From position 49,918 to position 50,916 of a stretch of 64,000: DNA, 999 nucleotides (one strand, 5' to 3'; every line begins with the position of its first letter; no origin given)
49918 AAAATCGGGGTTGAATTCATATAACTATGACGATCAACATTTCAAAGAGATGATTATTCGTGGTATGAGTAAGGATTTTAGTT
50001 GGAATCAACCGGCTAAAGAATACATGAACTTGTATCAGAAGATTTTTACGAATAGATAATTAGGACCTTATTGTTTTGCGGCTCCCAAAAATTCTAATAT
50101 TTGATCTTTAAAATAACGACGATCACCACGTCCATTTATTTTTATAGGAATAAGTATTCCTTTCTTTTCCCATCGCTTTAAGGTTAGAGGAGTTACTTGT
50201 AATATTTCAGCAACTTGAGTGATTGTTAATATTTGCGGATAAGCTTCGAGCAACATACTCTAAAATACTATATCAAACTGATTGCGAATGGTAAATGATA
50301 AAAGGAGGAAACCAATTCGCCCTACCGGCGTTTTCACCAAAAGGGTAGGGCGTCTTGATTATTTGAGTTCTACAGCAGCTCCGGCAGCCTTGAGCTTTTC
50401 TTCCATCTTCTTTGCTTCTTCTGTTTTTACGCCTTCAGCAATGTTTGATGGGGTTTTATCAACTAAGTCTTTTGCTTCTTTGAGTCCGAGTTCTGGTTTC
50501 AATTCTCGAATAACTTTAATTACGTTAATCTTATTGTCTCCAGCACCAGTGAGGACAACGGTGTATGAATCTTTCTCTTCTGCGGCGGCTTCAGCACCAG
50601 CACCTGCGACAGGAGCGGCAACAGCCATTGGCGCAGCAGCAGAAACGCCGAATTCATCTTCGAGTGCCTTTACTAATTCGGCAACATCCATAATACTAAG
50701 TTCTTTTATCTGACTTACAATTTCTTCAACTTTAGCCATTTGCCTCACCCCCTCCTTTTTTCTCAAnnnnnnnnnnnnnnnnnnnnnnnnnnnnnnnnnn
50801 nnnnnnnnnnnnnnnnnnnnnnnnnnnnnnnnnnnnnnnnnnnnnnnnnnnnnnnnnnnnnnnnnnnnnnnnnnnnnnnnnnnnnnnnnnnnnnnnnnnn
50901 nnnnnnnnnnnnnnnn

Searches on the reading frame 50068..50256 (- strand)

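Call 6: search_protein_families(library=pfam, proteins=[window:50068-50256:-], max_evalue=1)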
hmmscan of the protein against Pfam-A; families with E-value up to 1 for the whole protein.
window:50068-50256:- (62 aa): 9 families
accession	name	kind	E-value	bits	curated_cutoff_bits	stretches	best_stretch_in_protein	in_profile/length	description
PF13411.12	MerR_1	-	5.5e-11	42.9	21.6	1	11-55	2-45/69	MerR HTH family regulatory protein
PF00376.29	MerR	-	7.2e-09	35.8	28.2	1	11-48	1-38/38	MerR family regulatory protein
PF12728.13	HTH_17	-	1.8e-08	35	27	1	10-57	2-47/51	Helix-turn-helix domain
PF01381.28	HTH_3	-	0.018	15.5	23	1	8-32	8-32/55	Helix-turn-helix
PF13338.12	AbiEi_4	-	0.035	14.7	25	1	2-38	6-41/49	Transcriptional regulator, AbiEi antitoxin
PF02796.21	HTH_7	-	0.05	14.2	23.8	1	11-28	23-40/45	Helix-turn-helix domain of resolvase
PF13384.12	HTH_23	-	0.066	13.5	24.6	1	3-30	11-38/50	Homeodomain-like domain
PF13518.12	HTH_28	-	0.091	13.3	25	1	8-32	11-35/52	Helix-turn-helix domain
PF22979.2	HTH_69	-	0.11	12.9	27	1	2-22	19-39/69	Winged helix-turn-helix domain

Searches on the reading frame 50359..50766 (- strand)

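Call 6: search_protein_families(library=pfam, proteins=[window:50359-50766:-], max_evalue=1)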
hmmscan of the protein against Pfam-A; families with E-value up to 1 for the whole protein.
window:50359-50766:- (135 aa): 6 families
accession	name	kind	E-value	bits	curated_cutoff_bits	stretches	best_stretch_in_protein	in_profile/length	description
PF00542.24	Ribosomal_L12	-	2.9e-24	85.6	25.9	1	68-135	1-67/67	Ribosomal protein L7/L12 C-terminal domain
PF16320.10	Ribosomal_L12_N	-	2.2e-18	66.1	25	1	12-59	1-47/48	Ribosomal protein L7/L12 dimerisation domain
PF00428.24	Ribosomal_60s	-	0.024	15.6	28.1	1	19-65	26-70/88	60s Acidic ribosomal protein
PF05344.16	DUF746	-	0.11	12.9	26.9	0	85-114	5-34/64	Domain of Unknown Function (DUF746)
PF11002.13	RDM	-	0.38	11.3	27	1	3-23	4-24/42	RFPL defining motif (RDM)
PF10169.15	LLPH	-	0.79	10.7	25.7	0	81-124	19-62/127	LLP homolog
